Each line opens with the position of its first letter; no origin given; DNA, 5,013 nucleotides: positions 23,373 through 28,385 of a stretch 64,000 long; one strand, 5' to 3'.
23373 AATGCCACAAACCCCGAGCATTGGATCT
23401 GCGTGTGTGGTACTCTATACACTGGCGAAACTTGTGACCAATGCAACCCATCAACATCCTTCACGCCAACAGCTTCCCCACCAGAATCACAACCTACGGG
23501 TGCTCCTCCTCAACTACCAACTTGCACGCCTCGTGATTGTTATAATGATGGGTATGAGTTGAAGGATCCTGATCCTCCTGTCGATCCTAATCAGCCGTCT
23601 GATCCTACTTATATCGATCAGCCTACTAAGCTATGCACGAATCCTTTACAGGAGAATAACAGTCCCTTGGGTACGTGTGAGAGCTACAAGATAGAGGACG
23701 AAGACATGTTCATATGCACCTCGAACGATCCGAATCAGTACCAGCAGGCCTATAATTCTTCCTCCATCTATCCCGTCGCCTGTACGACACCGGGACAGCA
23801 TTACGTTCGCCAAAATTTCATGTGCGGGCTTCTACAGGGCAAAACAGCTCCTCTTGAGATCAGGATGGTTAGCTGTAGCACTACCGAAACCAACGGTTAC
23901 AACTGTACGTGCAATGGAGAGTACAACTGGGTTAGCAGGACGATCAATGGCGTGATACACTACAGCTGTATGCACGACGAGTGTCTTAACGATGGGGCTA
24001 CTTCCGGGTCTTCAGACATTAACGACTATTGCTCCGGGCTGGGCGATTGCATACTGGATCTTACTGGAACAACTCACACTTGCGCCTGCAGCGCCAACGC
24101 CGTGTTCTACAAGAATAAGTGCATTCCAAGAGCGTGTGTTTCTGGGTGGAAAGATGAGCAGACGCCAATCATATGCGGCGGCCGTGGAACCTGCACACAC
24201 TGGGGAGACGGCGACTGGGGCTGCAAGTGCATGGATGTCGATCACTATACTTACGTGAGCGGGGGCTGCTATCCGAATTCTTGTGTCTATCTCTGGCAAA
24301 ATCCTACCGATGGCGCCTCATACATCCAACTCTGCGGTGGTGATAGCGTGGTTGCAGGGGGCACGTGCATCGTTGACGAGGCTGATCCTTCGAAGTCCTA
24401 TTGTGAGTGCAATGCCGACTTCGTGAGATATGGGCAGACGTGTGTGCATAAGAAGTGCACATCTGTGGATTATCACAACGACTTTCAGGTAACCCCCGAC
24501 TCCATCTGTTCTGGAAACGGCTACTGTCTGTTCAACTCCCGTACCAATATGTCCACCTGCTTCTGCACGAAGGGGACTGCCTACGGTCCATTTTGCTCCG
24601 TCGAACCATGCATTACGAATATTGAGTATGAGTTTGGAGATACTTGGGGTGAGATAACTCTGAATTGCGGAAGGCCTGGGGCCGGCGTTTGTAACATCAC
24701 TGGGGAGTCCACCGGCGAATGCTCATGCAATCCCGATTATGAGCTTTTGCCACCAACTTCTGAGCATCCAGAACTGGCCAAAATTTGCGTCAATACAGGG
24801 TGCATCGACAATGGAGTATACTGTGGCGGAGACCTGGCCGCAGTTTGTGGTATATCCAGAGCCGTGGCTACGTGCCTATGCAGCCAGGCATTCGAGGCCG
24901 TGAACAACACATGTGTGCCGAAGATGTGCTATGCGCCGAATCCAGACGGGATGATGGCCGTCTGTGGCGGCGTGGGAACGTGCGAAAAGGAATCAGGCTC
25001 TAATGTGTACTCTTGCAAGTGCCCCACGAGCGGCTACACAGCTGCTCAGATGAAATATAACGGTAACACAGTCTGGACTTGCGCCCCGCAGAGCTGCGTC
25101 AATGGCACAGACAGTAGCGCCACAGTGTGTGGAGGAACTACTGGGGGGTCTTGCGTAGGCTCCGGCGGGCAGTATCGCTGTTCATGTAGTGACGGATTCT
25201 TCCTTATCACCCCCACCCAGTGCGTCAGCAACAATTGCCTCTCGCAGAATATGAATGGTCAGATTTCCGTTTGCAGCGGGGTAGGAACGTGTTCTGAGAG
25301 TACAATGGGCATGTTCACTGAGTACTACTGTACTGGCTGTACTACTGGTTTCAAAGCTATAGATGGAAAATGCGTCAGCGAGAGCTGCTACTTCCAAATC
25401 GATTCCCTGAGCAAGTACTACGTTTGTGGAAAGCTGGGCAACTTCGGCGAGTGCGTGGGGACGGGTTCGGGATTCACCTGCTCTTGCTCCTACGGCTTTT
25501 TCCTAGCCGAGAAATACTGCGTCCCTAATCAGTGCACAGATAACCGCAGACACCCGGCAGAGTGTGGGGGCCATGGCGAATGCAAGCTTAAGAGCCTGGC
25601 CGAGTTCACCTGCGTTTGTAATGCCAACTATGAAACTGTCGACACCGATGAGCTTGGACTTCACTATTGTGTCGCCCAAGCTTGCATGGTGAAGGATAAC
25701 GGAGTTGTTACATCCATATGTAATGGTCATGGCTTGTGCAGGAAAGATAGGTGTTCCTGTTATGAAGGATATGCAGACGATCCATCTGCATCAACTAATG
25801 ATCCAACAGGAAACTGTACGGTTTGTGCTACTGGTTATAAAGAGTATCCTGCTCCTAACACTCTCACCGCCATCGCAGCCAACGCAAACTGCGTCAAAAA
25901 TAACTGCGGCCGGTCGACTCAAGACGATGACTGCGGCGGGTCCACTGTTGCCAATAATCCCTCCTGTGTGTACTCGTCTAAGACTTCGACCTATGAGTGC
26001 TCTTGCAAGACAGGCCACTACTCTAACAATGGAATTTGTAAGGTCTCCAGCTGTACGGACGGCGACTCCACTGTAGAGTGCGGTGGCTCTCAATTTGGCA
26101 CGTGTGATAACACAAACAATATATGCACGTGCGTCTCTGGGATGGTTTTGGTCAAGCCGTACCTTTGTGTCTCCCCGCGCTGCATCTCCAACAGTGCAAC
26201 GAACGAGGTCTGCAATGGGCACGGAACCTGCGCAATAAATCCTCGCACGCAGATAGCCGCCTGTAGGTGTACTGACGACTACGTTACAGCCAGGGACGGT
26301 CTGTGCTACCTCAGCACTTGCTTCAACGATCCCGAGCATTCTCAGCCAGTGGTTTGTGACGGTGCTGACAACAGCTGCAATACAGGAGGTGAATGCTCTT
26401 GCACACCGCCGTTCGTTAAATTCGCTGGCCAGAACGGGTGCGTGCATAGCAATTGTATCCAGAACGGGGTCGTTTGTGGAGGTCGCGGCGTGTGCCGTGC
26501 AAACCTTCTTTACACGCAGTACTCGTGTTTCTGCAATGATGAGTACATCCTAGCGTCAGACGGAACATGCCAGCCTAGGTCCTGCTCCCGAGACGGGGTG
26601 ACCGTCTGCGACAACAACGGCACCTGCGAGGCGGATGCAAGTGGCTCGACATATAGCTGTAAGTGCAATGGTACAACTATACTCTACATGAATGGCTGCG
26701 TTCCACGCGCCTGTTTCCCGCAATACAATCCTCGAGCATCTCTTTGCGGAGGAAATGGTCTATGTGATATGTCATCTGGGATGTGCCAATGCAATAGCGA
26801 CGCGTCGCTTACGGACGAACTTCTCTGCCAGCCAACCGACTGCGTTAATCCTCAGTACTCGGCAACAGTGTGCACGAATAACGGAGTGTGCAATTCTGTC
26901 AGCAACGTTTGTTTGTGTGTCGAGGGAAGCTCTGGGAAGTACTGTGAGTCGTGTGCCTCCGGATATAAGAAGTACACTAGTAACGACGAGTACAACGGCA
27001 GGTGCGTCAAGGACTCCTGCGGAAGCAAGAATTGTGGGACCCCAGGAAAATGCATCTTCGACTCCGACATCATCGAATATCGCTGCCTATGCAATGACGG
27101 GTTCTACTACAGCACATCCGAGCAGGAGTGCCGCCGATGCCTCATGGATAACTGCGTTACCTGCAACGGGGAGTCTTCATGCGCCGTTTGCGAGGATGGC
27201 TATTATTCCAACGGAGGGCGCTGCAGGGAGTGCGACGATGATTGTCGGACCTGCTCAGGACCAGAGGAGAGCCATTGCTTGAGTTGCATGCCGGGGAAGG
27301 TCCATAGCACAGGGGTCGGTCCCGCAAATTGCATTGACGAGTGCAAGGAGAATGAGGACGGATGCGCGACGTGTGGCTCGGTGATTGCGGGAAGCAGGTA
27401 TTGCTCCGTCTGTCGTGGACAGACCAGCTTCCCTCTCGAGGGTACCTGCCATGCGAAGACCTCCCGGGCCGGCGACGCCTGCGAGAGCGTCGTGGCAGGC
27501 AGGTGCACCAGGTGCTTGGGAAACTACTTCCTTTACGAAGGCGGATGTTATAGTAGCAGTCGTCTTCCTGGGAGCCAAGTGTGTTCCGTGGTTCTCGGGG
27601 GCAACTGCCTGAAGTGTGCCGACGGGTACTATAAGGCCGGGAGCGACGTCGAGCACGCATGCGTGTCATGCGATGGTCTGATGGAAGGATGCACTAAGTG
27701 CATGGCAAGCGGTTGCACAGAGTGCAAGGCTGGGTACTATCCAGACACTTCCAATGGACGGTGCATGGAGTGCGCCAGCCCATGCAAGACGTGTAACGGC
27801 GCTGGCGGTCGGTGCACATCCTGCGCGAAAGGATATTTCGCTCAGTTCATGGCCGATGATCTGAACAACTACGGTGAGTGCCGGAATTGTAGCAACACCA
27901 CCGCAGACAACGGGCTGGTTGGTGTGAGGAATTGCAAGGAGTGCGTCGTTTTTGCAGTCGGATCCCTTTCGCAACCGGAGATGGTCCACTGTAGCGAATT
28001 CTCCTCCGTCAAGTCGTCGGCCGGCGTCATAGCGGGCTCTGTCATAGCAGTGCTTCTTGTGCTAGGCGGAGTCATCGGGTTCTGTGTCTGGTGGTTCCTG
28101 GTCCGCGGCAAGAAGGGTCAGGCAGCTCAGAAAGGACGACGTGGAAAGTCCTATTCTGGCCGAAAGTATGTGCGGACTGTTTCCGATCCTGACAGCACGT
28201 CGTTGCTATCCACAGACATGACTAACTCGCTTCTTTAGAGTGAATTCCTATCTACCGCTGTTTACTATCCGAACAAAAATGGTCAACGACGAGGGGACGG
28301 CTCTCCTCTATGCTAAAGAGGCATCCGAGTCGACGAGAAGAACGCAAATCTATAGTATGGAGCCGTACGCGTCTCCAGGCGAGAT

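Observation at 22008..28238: A 2076-aa cysteine-module surface protein with a long cytoplasmic tail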

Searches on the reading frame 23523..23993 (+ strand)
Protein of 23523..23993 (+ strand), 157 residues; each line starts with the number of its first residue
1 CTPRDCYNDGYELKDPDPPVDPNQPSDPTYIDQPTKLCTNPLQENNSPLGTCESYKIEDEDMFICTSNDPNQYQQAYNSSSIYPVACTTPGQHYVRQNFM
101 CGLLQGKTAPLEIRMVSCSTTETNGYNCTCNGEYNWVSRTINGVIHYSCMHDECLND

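Call 75: search_solved_structures(query=A5, max_evalue=1)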
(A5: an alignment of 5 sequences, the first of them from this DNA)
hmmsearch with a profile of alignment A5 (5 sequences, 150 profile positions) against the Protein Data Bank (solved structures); distinct sequences matched with E-value up to 1: 0.

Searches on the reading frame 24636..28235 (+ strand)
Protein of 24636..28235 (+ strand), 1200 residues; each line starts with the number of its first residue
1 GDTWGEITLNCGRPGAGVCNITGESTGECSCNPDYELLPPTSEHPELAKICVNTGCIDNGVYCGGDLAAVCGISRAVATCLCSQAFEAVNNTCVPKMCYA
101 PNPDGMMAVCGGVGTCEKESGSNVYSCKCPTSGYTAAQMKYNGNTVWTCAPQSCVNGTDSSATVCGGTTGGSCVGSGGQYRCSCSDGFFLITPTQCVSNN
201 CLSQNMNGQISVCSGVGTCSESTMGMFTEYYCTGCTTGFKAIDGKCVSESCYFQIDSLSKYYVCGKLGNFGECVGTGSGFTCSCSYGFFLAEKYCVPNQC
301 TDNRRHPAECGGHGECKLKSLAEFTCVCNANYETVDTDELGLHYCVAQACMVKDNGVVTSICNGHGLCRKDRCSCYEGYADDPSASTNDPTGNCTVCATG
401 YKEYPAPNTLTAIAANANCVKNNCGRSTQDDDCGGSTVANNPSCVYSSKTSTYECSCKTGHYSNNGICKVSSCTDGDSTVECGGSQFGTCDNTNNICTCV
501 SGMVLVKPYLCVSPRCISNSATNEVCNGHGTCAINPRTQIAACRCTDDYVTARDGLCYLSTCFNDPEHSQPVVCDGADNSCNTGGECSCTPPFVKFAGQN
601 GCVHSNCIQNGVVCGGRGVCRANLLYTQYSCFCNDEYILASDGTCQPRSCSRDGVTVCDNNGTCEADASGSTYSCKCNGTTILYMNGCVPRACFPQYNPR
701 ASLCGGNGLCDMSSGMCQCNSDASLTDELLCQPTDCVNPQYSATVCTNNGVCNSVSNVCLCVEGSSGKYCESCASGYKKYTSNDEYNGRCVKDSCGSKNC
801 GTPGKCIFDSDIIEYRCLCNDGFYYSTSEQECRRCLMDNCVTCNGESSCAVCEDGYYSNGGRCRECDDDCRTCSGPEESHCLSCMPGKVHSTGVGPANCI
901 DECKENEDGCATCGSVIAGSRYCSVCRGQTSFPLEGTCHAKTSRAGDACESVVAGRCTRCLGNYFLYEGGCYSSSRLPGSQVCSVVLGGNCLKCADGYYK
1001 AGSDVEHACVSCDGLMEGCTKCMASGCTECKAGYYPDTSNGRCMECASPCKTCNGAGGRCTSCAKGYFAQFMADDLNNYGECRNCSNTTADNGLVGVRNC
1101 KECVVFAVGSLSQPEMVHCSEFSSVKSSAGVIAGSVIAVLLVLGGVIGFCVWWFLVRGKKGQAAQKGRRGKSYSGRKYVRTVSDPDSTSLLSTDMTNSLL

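Call 78: search_protein_representatives(protein=window:24636-28235:+)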
Query: 1200 residues. Proteins with E-value up to 0.001 (for the whole library): 342; up to 1e-10: 128; up to 1e-30: 27. The best 150 are listed.
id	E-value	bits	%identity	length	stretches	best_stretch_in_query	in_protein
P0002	0.0e+00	2000.0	58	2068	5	1-1200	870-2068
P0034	1.7e-180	619.0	35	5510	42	826-903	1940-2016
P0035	1.0e-113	397.7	35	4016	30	829-904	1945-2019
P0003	8.2e-98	345.1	37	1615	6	731-1198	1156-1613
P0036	1.2e-85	304.7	96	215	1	288-425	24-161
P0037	2.7e-63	230.7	36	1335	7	821-1163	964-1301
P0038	1.1e-62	228.6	36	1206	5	759-1195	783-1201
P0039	3.1e-60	220.6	34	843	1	434-1181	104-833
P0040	7.5e-58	212.7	37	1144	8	828-1158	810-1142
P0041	6.5e-54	199.6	39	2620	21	819-887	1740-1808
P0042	1.7e-48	181.7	36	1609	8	819-999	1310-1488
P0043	8.9e-46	172.7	34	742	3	821-1159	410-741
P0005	2.0e-45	171.5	34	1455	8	10-380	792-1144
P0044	4.2e-43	163.8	34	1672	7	487-766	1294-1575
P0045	6.4e-41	156.6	32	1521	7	45-380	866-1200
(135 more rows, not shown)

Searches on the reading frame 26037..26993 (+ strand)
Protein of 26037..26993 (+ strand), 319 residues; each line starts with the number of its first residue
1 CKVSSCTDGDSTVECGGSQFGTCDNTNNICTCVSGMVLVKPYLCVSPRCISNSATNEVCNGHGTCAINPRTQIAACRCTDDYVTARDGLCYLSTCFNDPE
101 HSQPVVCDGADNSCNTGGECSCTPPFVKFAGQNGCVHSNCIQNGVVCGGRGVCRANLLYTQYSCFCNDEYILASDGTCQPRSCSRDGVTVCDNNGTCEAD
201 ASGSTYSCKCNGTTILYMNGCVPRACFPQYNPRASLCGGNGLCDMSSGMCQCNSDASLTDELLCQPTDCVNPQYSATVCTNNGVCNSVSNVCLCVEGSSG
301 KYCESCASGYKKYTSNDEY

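Call 49: predict_structure(alignment_id=A4)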
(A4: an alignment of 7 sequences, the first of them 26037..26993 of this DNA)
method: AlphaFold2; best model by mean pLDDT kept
length: 319 residues; sequences in the alignment: 7
mean_pLDDT: 68.6   pTM: 0.44
mean pLDDT of the five models: 68.6, 64.9, 64.2, 63.3, 60.1
residues with pLDDT >= 90: 0; 70-90: 184; 50-70: 101; < 50: 34
segments of 3 or more residues with pLDDT < 50: 1-5, 9-11, 97-106, 108-110, 307-319
pLDDT, mean of each block of 10 residues (from residue 1): 45 67 76 80 78 69 78 80 74 58 45 59 71 68 71 66 73 71 64 69 71 76 74 72 80 82 77 63 70 71 55 37
secondary structure, 60 per line:
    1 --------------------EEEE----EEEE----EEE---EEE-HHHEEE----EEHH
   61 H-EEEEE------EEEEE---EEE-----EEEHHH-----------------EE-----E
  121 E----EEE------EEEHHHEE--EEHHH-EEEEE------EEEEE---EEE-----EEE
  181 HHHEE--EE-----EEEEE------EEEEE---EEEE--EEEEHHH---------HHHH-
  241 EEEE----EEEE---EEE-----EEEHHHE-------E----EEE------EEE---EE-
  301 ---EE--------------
elements in order: E21-24 E29-32 E37-39 E43-45 E50-52 E63-67 E74-78 E82-84 E90-92 E126-128 E135-137 E151-155 E162-166 E170-172 E178-180 E195-199 E206-210 E214-217 E220-223 H236-239 E241-244 E249-252 E256-258 E264-266 E283-285 E292-294

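Call 52: fold_search(model_id=the predicted structure, library=pdb)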
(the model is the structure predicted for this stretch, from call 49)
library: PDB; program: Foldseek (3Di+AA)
matches with E <= 10: 366; with E <= 0.001: 30
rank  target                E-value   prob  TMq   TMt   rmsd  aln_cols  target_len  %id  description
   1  9oz8_B                7.5e-07  0.87  0.12  0.06  30.1       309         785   17  Cryo-EM structure of chicken NEL dimer bound with one human NICOL. (released 2026-02-25)
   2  9oz8_C                2.6e-05  0.75  0.13  0.07  18.2       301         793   17  Cryo-EM structure of chicken NEL dimer bound with one human NICOL. (released 2026-02-25)
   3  1z1y_B                4.6e-05  0.98  0.17  0.25  19.8       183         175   22  Crystal structure of Methylated Pvs25, an ookinete protein from Plasmodium vivax (released 2005-12-06)
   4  8ezl_A                5.6e-05  0.97  0.17  0.27  20.8       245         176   17  Pfs25 in complex with transmission-reducing antibody AS01-50 (released 2023-08-16)
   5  6phf_E                6.3e-05  0.99  0.18  0.29  15.1       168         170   20  Pfs25 in complex with the human transmission blocking antibody 2587 (released 2019-10-02)
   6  8e1z_B                6.7e-05  0.99  0.19  0.32  18.6       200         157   23  Crystal structure of Plasmodium falciparum ookinete surface antigen Pfs28 (released 2022-11-30)
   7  6b0h_J                7.1e-05  0.99  0.17  0.28  18.4       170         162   22  Crystal structure of Pfs25 in complex with the transmission blocking antibody 1262 (released 2017-11-15)
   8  4xbm_B                7.1e-05  0.63  0.13  0.11  29.3       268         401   19  X-ray crystal structure of Notch ligand Delta-like 1 (released 2015-03-11)
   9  1z3g_A                8.6e-05  0.98  0.17  0.26  19.0       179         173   22  Crystal structure of complex between Pvs25 and Fab fragment of malaria transmission blocking antibody 2A8 (released 2005-12-06)
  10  6pog_B                9.2e-05  0.75  0.14  0.16  18.4       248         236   18  Crystal structure of the NELL2 EGF1-6-Robo3 FN1 complex (released 2020-05-06)
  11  8ezm_A                9.8e-05  0.97  0.16  0.27  19.5       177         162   22  Pfs25 in complex with transmission-reducing antibody AS01-63 (released 2023-08-16)
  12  6phd_C                9.8e-05  0.97  0.17  0.27  18.9       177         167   20  Pfs25 in complex with the human transmission blocking antibody 2586 (released 2019-10-02)
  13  1z1y_A                1.2e-04  0.98  0.17  0.27  19.7       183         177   22  Crystal structure of Methylated Pvs25, an ookinete protein from Plasmodium vivax (released 2005-12-06)
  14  6b0a_A                1.2e-04  0.98  0.17  0.28  19.1       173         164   22  Crystal structure of Pfs25 in complex with the transmission blocking antibody 1269 (released 2017-11-15)
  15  6b0h_I                1.2e-04  0.97  0.17  0.27  18.9       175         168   21  Crystal structure of Pfs25 in complex with the transmission blocking antibody 1262 (released 2017-11-15)
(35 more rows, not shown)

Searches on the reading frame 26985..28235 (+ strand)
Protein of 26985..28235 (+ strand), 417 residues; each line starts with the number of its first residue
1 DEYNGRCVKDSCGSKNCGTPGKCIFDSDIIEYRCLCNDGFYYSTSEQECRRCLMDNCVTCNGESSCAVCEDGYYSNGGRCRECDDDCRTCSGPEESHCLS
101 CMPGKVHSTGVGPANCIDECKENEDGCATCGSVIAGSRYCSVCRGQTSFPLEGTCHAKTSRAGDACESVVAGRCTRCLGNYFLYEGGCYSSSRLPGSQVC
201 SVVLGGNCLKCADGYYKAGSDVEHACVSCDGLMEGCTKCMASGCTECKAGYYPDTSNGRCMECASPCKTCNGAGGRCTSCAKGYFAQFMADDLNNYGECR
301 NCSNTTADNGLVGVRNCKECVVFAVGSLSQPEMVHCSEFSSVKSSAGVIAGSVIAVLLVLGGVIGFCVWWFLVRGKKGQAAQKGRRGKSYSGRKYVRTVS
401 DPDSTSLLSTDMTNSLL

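Call 34: find_homologous_proteins(query=window:26985-28235:+, max_evalue=0.00001)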
Query window:26985-28235:+ (417 aa): 26 proteins with E <= 0.00001 among 3330 candidates.
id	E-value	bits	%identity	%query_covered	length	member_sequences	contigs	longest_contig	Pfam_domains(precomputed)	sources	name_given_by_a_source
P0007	2.9e-43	167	34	82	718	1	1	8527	PF03302.19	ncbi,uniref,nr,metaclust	ncbi:Variant-specific surface protein [Giardia duodenalis]|uniref:Variant-specific surface protein n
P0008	1.5e-40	158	35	81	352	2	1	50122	PF03302.19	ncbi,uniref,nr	ncbi:Variant-specific surface protein [Giardia duodenalis assemblage B]|uniref:Variant-specific surf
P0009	1.2e-38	151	33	73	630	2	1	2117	PF03302.19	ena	-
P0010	1.9e-38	151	35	81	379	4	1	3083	PF03302.19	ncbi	ncbi:Variant-specific surface protein, partial [Giardia duodenalis]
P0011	2.7e-38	150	34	73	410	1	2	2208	PF03302.19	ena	-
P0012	4.6e-38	150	34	81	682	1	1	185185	PF03302.19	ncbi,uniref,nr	ncbi:VSP [Giardia lamblia P15]|uniref:VSP n=1 Tax=Giardia intestinalis (strain P15) TaxID=658858 Rep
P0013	5.4e-37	146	33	80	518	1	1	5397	PF03302.19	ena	-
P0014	9.8e-37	145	32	82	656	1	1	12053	PF03302.19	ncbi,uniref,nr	ncbi:Variant-specific surface protein [Giardia duodenalis]|uniref:Variant-specific surface protein n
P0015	6.3e-36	143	35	68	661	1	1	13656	PF03302.19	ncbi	ncbi:Variant-specific surface protein, partial [Giardia duodenalis]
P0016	1.2e-32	132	32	85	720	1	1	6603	PF03302.19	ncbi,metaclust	ncbi:Variant-specific surface protein, partial [Giardia duodenalis]|metaclust:status=active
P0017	1.2e-32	132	33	81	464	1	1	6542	PF03302.19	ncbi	ncbi:Variant-specific surface protein, partial [Giardia duodenalis]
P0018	6.2e-30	123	32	81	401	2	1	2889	PF03302.19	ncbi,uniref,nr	ncbi:VSP [Giardia duodenalis ATCC 50581]|uniref:VSP n=2 Tax=Giardia intestinalis TaxID=5741 RepID=C6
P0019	5.5e-22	97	32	42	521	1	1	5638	PF03302.19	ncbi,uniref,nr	ncbi:Variant-specific surface protein [Giardia duodenalis]|uniref:Variant-specific surface protein n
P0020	2.0e-18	85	73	15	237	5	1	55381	PF03302.19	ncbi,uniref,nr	ncbi:hypothetical protein QR46_2222 [Giardia duodenalis assemblage B]|uniref:Transmembrane protein n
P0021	7.9e-17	80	30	75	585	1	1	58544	PF03302.19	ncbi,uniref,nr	ncbi:Variant-specific surface protein [Giardia duodenalis]|uniref:Variant-specific surface protein n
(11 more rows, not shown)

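Call 47: predict_structure(alignment_id=A3)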
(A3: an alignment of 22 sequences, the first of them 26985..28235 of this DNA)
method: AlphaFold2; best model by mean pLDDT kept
length: 417 residues; sequences in the alignment: 22
mean_pLDDT: 75.3   pTM: 0.54
mean pLDDT of the five models: 75.3, 73.1, 73.0, 72.9, 71.0
residues with pLDDT >= 90: 78; 70-90: 219; 50-70: 51; < 50: 69
segments of 3 or more residues with pLDDT < 50: 1-7, 9-11, 13-18, 343-352, 376-417
pLDDT, mean of each block of 10 residues (from residue 1): 44 48 70 71 79 85 85 85 85 75 82 79 86 89 95 92 90 94 94 91 90 84 75 83 86 86 86 75 78 68 88 89 82 86 47 53 74 53 37 36 38 37
secondary structure, 60 per line:
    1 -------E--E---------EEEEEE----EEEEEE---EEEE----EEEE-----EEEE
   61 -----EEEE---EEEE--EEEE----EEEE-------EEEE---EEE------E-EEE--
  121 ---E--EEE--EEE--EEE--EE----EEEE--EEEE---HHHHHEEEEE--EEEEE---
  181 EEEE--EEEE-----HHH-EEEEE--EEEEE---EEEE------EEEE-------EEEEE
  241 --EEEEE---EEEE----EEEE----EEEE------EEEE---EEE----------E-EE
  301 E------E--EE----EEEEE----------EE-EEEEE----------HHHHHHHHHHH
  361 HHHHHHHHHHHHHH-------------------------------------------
elements in order: E21-26 E31-36 E40-43 E48-51 E57-60 E66-69 E73-76 E79-82 E87-90 E98-101 E105-107 E116-118 E127-129 E132-134 E137-139 E148-151 E154-157 H161-165 E166-170 E173-177 E181-184 E187-190 E200-204 E207-211 E215-218 E225-228 E236-240 E243-247 E251-254 E259-262 E267-270 E277-280 E284-286 E299-301 E317-321 E335-339 H350-374

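Call 51: fold_search(model_id=the predicted structure, library=pdb)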
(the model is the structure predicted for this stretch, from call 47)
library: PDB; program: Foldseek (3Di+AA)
matches with E <= 10: 320; with E <= 0.001: 5
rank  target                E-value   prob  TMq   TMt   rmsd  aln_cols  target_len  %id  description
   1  4c8v_B                1.6e-04  1.00  0.13  0.38  11.4       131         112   22  Xenopus RSPO2 Fu1-Fu2 crystal form I (released 2013-11-20)
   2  4c8v_A                1.8e-04  1.00  0.12  0.39  10.5       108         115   22  Xenopus RSPO2 Fu1-Fu2 crystal form I (released 2013-11-20)
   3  4c8v_D                2.1e-04  1.00  0.13  0.41  11.4       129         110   22  Xenopus RSPO2 Fu1-Fu2 crystal form I (released 2013-11-20)
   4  4c9r_D                6.0e-04  1.00  0.13  0.43  10.6       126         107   22  Xenopus ZNRF3 ectodomain in complex with Xenopus RSPO2 Fu1-Fu2 crystal form I (released 2013-11-20)
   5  4c8w_J                9.2e-04  1.00  0.12  0.40  10.5       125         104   22  Xenopus RSPO2 Fu1-Fu2 crystal form II (released 2013-11-20)
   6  9qaw_A                1.0e-03  0.15  0.10  0.02  39.6       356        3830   17  CryoEM structure of the human LRP2 receptor ectodomain in complex with LRPAP1 (released 2026-03-11)
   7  4c8v_C                1.1e-03  1.00  0.13  0.40  10.8       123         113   20  Xenopus RSPO2 Fu1-Fu2 crystal form I (released 2013-11-20)
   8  4c8v_E                1.3e-03  1.00  0.13  0.44   9.8       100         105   26  Xenopus RSPO2 Fu1-Fu2 crystal form I (released 2013-11-20)
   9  9qaw_B                1.3e-03  0.13  0.09  0.02  40.7       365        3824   19  CryoEM structure of the human LRP2 receptor ectodomain in complex with LRPAP1 (released 2026-03-11)
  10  4c9u_B                2.0e-03  1.00  0.15  0.50   4.9       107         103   26  Xenopus ZNRF3 ectodomain in complex with Xenopus RSPO2 Fu1-Fu2 crystal form II (released 2013-11-20)
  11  4c8v_H                2.0e-03  1.00  0.13  0.41   9.6        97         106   26  Xenopus RSPO2 Fu1-Fu2 crystal form I (released 2013-11-20)
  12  9i3v_B                2.0e-03  0.13  0.09  0.02  40.0       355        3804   18  Cryo-EM structure of the human LRP2 ectodomain (released 2026-02-04)
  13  4ufr_B                2.2e-03  1.00  0.13  0.45   9.4        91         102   27  Structure of the ectodomain of LGR5 in complex with R-spondin-2 (Fu1Fu2) (released 2015-07-08)
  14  4c99_B                2.2e-03  1.00  0.14  0.44   8.6        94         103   23  Mouse ZNRF3 ectodomain in complex with mouse RSPO2 Fu1-Fu2 crystal form I (released 2013-11-20)
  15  4c9v_B                2.3e-03  1.00  0.13  0.43   8.7       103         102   25  Xenopus RNF43 ectodomain in complex with Xenopus RSPO2 Fu1-Fu2 (released 2013-11-20)
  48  1npe_B                3.6e-02  0.15  0.10  0.20  16.3       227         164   18  Crystal structure of Nidogen/Laminin Complex (released 2003-08-12)
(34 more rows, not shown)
